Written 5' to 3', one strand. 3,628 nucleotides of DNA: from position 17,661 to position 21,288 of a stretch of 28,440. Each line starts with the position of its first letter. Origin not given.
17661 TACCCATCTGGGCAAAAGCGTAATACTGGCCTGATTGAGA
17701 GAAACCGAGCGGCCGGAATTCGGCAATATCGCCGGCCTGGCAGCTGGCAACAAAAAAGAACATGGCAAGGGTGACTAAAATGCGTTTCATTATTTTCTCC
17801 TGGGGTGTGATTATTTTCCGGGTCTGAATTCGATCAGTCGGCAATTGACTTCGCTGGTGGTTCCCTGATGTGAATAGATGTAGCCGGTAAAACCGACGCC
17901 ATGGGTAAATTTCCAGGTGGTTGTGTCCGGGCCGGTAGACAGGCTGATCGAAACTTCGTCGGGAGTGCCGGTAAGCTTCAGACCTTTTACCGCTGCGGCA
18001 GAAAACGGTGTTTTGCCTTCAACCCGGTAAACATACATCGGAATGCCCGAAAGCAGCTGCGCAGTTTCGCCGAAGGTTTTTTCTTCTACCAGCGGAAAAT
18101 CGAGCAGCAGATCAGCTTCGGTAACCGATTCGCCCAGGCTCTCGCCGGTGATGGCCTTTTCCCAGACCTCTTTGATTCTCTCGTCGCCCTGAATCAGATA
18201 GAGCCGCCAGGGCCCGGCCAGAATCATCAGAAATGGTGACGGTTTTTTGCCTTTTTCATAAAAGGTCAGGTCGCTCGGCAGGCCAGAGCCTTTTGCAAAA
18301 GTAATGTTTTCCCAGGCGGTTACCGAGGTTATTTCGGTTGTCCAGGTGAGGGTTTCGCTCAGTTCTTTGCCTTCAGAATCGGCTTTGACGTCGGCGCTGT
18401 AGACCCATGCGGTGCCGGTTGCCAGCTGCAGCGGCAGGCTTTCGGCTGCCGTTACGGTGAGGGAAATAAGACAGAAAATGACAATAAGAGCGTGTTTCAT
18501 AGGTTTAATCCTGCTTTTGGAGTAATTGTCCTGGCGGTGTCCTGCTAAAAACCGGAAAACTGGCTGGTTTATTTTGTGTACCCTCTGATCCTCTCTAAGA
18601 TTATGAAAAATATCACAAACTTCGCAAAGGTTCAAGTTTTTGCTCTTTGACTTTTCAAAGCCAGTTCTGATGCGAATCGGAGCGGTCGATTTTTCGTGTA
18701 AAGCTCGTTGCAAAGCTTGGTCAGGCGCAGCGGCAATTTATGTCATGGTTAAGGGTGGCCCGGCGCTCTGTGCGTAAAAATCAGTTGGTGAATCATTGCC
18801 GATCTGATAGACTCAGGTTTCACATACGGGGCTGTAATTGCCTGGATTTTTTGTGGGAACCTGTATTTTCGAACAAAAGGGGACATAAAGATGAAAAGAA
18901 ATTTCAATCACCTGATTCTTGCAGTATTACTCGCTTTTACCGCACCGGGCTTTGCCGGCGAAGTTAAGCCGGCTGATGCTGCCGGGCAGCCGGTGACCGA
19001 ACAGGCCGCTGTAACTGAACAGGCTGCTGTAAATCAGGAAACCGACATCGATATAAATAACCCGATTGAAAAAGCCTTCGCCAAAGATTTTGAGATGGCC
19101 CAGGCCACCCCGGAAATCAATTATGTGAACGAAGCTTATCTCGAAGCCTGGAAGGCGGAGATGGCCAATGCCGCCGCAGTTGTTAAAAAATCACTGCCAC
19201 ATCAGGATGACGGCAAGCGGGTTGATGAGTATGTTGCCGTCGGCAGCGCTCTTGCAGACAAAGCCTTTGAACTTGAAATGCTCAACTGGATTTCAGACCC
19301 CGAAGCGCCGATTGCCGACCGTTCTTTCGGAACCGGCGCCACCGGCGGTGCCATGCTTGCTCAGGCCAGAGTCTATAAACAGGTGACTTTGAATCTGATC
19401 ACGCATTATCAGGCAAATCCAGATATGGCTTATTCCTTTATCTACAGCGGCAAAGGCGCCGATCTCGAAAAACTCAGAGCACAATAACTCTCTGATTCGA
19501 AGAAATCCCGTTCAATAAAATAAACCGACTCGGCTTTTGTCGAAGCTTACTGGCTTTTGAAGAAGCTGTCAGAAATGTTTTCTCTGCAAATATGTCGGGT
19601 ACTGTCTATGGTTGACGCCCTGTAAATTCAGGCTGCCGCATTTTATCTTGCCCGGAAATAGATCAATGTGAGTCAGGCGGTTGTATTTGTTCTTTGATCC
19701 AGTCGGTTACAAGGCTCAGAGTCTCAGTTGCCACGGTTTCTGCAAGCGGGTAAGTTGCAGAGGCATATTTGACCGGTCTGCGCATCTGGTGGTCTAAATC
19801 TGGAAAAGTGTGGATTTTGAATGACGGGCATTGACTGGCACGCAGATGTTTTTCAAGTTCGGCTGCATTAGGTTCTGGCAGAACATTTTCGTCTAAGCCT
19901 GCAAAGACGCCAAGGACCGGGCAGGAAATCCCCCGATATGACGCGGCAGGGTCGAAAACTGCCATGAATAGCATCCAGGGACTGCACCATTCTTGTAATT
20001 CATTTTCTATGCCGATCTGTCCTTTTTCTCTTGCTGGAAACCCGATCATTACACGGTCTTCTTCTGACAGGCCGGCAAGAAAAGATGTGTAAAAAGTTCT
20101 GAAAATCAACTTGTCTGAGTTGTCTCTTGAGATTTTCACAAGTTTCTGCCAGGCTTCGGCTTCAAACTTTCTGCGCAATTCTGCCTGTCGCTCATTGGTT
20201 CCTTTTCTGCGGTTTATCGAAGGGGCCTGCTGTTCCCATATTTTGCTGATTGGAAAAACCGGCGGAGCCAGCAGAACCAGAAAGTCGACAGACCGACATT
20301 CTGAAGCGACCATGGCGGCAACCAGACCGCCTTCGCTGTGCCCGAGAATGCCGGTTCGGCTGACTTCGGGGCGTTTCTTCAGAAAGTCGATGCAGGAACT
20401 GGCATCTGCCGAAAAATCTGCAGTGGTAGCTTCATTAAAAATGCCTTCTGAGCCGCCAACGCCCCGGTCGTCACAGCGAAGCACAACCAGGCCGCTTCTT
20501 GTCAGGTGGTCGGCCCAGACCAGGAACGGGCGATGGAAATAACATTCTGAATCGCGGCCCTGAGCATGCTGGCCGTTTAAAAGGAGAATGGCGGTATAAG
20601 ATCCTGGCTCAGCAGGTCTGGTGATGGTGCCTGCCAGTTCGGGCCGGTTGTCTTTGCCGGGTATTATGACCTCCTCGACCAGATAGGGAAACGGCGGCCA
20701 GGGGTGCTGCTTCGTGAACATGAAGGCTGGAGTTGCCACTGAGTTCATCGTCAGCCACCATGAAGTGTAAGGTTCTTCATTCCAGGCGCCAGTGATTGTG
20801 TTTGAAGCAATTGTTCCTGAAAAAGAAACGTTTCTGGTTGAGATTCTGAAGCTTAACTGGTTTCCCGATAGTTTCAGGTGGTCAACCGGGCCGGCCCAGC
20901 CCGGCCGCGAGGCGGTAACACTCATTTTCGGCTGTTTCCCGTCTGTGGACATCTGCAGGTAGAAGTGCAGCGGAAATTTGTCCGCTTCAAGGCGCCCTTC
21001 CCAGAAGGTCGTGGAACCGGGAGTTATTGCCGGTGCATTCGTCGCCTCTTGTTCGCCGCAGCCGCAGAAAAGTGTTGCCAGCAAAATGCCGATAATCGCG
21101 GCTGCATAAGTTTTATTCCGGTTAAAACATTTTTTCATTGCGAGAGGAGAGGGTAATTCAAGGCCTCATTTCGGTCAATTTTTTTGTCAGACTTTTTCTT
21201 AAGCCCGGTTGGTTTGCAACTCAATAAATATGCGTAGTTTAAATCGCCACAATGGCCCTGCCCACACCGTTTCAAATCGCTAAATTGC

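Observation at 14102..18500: Six-gene operon encoding only signal-peptide proteins of unknown function, ending with a secreted LRR protein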

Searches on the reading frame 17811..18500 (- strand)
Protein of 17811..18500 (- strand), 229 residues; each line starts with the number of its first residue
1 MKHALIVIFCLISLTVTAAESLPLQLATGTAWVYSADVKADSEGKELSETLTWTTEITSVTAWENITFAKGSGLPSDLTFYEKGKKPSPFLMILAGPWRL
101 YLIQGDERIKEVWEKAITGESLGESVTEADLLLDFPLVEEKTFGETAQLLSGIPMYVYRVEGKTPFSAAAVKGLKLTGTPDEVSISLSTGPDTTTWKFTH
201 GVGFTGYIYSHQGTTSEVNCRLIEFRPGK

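Call 3: search_protein_families(library=pfam, proteins=[window:17811-18500:-], max_evalue=1)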
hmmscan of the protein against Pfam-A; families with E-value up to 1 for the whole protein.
window:17811-18500:- (229 aa): 0 families

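Call 5: search_protein_families(library=ncbifam, proteins=[window:17811-18500:-], max_evalue=1)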
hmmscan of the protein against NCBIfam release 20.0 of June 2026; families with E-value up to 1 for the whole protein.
window:17811-18500:- (229 aa): 0 families

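Call 22: search_solved_structures(query=window:17811-18500:-, max_evalue=1)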
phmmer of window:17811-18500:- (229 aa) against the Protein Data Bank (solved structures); distinct sequences matched with E-value up to 1: 0.

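Call 44: find_homologous_proteins(query=window:17811-18500:-)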
Query window:17811-18500:- (229 aa): 15 proteins with E <= 0.001 among 545 candidates.
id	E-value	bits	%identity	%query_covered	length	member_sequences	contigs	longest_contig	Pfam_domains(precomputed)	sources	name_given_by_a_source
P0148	1.4e-138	478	92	100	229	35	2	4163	-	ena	-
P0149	8.9e-134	462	90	100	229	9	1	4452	-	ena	-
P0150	3.4e-133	460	89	100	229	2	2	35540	-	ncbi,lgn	-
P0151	2.2e-132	458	87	100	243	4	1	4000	-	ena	-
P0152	1.4e-131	455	90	100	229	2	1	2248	-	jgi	-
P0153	1.8e-112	393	74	100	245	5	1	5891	-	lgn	-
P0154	5.3e-100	352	68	100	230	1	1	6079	-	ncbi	-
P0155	1.4e-87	311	67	91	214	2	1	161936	-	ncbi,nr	ncbi:MAG: hypothetical protein KKB51_03575 [Candidatus Riflebacteria bacterium]|nr:hypothetical prot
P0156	3.9e-87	310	61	90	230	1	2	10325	-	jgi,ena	-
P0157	1.5e-74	268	88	60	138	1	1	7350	-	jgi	-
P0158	8.5e-68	246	53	98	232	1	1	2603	-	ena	-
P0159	1.8e-65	239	51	98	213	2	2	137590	-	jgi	-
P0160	5.1e-63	231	48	99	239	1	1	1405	-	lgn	-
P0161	1.5e-62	229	51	100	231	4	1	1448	-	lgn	-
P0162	1.3e-14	72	27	99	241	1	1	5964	-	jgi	jgi:hypothetical protein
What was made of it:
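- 17811..18500 (-): g1: exported 229-aa protein of a family restricted to Rifleibacterium-like genomes. Only 15 clusters at 90% identity among 5.8 billion proteins, none with a Pfam domain (call 44).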

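Call 65: search_protein_families(library=padloc, proteins=[window:17811-18500:-], max_evalue=0.1)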
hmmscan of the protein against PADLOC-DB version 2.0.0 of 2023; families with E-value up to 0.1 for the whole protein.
window:17811-18500:- (229 aa): 0 families

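Call 66: search_protein_families(library=phrogs, proteins=[window:17811-18500:-], max_evalue=0.1)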
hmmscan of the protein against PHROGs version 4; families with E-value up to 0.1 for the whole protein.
window:17811-18500:- (229 aa): 0 families

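Call 82: list_cluster_members(proteins=[window:17811-18500:-, window:17050-17790:-, window:16439-17008:-, window:15756-16400:-, window:14974-15750:-, window:14102-14968:-, window:18891-19487:+, window:12420-14054:+, window:8628-10250:-, window:19663-21138:-])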
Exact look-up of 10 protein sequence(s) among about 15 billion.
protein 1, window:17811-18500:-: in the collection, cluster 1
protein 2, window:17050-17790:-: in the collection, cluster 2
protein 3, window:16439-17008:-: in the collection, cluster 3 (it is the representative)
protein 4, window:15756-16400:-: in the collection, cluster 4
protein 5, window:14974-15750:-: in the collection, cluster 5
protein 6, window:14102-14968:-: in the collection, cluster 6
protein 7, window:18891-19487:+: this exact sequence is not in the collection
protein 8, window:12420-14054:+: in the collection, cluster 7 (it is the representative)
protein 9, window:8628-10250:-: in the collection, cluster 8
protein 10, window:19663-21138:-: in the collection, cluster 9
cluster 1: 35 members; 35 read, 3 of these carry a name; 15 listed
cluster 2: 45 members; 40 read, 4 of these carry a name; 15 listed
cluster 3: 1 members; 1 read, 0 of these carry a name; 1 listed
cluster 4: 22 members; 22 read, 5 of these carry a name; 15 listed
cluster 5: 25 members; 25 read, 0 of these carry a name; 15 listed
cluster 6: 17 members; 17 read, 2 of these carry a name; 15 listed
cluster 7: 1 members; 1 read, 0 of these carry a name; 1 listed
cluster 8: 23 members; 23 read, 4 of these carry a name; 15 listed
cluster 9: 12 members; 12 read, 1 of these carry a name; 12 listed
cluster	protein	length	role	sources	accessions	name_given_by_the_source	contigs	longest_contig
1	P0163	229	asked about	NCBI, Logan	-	-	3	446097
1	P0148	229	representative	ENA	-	-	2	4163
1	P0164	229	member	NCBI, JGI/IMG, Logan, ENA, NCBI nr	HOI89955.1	MAG TPA: hypothetical protein PLK28_05535 [Candidatus Rifleibacterium sp.] | hypothetical protein [Candidatus Rifleibacterium sp.]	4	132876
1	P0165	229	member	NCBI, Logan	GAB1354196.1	hypothetical protein MASR1M12_29340 [Erysipelotrichia bacterium]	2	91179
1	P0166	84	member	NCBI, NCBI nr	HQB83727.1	MAG TPA: hypothetical protein PLR50_09540, partial [Candidatus Rifleibacterium sp.] | hypothetical protein [Candidatus Rifleibacterium sp.]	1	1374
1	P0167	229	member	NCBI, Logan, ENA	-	-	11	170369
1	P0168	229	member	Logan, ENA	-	-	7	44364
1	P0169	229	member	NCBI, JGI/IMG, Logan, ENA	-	-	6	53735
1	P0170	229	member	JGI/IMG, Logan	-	-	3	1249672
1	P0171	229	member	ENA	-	-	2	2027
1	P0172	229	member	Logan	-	-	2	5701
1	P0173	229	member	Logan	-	-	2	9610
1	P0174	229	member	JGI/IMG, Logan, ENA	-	-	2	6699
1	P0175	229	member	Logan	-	-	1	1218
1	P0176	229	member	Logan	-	-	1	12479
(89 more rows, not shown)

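Call 86: search_solved_structures(query=A8, max_evalue=10)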
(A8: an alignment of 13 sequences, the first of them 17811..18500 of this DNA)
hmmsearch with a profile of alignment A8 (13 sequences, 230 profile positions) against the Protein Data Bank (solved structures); distinct sequences matched with E-value up to 10: 0.
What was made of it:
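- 17811..18500 (-): No PDB sequence hit with the single sequence or with a profile (calls 22, 86).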

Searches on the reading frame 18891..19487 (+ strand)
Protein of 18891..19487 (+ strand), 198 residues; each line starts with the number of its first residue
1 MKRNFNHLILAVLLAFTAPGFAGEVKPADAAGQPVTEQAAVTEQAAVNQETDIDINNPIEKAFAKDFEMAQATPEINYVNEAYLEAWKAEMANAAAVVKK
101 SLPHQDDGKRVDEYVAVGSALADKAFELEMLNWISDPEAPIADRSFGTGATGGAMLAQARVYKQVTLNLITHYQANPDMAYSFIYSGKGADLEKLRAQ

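Call 3: search_protein_families(library=pfam, proteins=[window:18891-19487:+], max_evalue=1)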
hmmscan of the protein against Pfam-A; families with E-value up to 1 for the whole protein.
window:18891-19487:+ (198 aa): 0 families

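Call 5: search_protein_families(library=ncbifam, proteins=[window:18891-19487:+], max_evalue=1)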
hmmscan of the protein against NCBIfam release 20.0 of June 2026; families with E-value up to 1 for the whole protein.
window:18891-19487:+ (198 aa): 0 families

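Call 65: search_protein_families(library=padloc, proteins=[window:18891-19487:+], max_evalue=0.1)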
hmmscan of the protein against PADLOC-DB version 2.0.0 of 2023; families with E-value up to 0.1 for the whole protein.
window:18891-19487:+ (198 aa): 0 families

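Call 66: search_protein_families(library=phrogs, proteins=[window:18891-19487:+], max_evalue=0.1)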
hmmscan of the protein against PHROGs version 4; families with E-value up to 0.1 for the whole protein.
window:18891-19487:+ (198 aa): 0 families

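Call 69: search_solved_structures(query=A5, max_evalue=10, show_alignments=2)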
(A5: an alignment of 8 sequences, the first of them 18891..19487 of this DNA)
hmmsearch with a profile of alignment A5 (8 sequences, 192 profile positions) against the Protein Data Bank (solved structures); distinct sequences matched with E-value up to 10: 4.
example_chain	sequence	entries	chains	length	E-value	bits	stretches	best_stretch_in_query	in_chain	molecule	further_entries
2xmm_A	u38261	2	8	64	0.57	12.9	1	14-59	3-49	SSR2857 PROTEIN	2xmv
1sb6_A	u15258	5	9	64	0.61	12.8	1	14-58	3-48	copper chaperone ScAtx1 | SSR2857 PROTEIN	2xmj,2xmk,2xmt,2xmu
4a46_A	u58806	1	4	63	0.76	12.5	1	14-59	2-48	SSR2857 PROTEIN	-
4we0_A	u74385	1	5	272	1.8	11.3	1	117-171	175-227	Major capsid protein VP1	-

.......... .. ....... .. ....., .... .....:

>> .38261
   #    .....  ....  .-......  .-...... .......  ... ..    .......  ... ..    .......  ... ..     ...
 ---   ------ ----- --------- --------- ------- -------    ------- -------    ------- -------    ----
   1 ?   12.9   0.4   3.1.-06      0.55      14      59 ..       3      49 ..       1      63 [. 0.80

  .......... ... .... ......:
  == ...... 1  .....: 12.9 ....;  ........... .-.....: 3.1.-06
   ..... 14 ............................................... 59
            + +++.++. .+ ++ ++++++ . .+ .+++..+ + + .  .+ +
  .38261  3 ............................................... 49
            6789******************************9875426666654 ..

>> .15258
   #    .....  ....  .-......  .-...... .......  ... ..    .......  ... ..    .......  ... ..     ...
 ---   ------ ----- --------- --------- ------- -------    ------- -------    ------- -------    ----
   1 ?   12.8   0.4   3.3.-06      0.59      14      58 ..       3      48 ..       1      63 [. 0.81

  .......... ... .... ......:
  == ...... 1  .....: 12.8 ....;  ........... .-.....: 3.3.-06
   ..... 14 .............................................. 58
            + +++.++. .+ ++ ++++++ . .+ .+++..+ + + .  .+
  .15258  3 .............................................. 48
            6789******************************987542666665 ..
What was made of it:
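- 18891..19487 (+): g7: divergent exported 198-aa protein of a highly conserved, lineage-restricted family. Motifs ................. and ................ No PDB sequence hit with a family profile (call 69).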

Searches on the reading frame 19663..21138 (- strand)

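Call 3: search_protein_families(library=pfam, proteins=[window:19663-21138:-], max_evalue=1)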
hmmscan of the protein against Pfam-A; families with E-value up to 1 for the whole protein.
window:19663-21138:- (491 aa): 12 families
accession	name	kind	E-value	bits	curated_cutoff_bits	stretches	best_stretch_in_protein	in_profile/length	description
PF12146.15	Hydrolase_4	-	5.8e-12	45.9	27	1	209-300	24-117/239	Serine aminopeptidase, S33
PF12697.13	Abhydrolase_6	-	2.7e-09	38.5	26.3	1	184-452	1-205/217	Alpha/beta hydrolase family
PF00326.27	Peptidase_S9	-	2.2e-06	27.7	22.6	2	395-455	135-192/213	Prolyl oligopeptidase family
PF02129.25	Peptidase_S15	-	6.3e-06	26.5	23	1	169-309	6-146/262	X-Pro dipeptidyl-peptidase (S15 family)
PF00561.26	Abhydrolase_1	-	1.4e-05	25.3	25.8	1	203-308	18-120/245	alpha/beta hydrolase fold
PF01738.24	DLH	-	1.6e-05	25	21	1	402-482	140-214/217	Dienelactone hydrolase family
PF08840.17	BAAT_C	-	0.00013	22.5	20.9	1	249-299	9-61/210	BAAT / Acyl-CoA thioester hydrolase C terminal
PF07819.20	PGAP1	-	0.025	14.8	24.3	1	255-387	86-221/233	PGAP1-like alpha/beta domain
PF00756.26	Esterase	-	0.067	13.4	22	1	259-316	116-160/251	Putative esterase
PF12695.13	Abhydrolase_5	-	0.089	13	27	1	252-291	49-88/164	Alpha/beta hydrolase family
PF07224.18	Chlorophyllase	-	0.17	11.1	26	1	171-291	32-149/301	Chlorophyllase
PF05728.18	UPF0227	-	0.19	12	21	1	261-301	60-98/187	Uncharacterised protein family (UPF0227)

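Call 5: search_protein_families(library=ncbifam, proteins=[window:19663-21138:-], max_evalue=1)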
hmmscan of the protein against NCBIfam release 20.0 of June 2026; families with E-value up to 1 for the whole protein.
window:19663-21138:- (491 aa): 15 families
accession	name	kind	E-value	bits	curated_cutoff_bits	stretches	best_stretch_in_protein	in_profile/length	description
NF041096.1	esterase_EstD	equivalog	1.9e-17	63.4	600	1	166-314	145-295/421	esterase EstD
TIGR03100.1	hydr1_PEP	hypoth_equivalog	2e-09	37.2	168.45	1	201-335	42-164/274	hydrolase 1, exosortase A system-associated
TIGR02427.1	protocat_pcaD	equivalog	2.7e-06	27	255.85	1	215-326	38-147/251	3-oxoadipate enol-lactonase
NF051488.1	bifunc_PcaDC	exception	2.9e-06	26.7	390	1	211-328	34-147/375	bifunctional 3-oxoadipate enol-lactonase/4-carboxymuconolactone decarboxylase PcaDC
NF047920.1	lactonase_UilS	equivalog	0.00026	20.8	400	1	207-285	43-123/285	UilS family quorum-quenching N-acyl-homoserine lactonase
TIGR03101.1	hydr2_PEP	hypoth_equivalog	0.00077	19.1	202.75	1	208-293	48-133/266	hydrolase 2, exosortase A system-associated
NF041759.1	mac_hydro_EstT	equivalog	0.00097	18.4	450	1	197-295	34-129/278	macrolide hydrolase EstT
NF050089.1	i_nPHAscl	equivalog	0.0032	16.6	300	1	219-317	47-145/288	intracellular short-chain-length polyhydroxyalkanoate depolymerase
TIGR00976.1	CocE_NonD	subfamily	0.0038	16.3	66.3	1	211-278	48-115/550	CocE/NonD family hydrolase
NF052610.1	macro_16_ester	equivalog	0.0039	16.6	420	1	197-292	35-127/281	alpha/beta fold macrolide esterase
NF011457.0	PRK14875.1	equivalog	0.02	13.8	307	1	240-292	179-231/372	acetoin dehydrogenase dihydrolipoyllysine-residue acetyltransferase subunit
NF051487.1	bifunc_PcaCD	exception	0.022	13.9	430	1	191-279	179-257/413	bifunctional 4-carboxymuconolactone decarboxylase/3-oxoadipate enol-lactonase PcaCD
NF058544.1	IVPilMotSglTMyx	equivalog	0.07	12.9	300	1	206-293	55-138/210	type IV pili motility protein SglT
NF053684.1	esterase_mleBCA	exception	0.07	12.3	570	1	209-291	44-126/281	BCA family alpha/beta fold macrolide esterase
TIGR03611.1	RutD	equivalog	0.22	10.9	238.5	1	218-289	41-110/258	pyrimidine utilization protein D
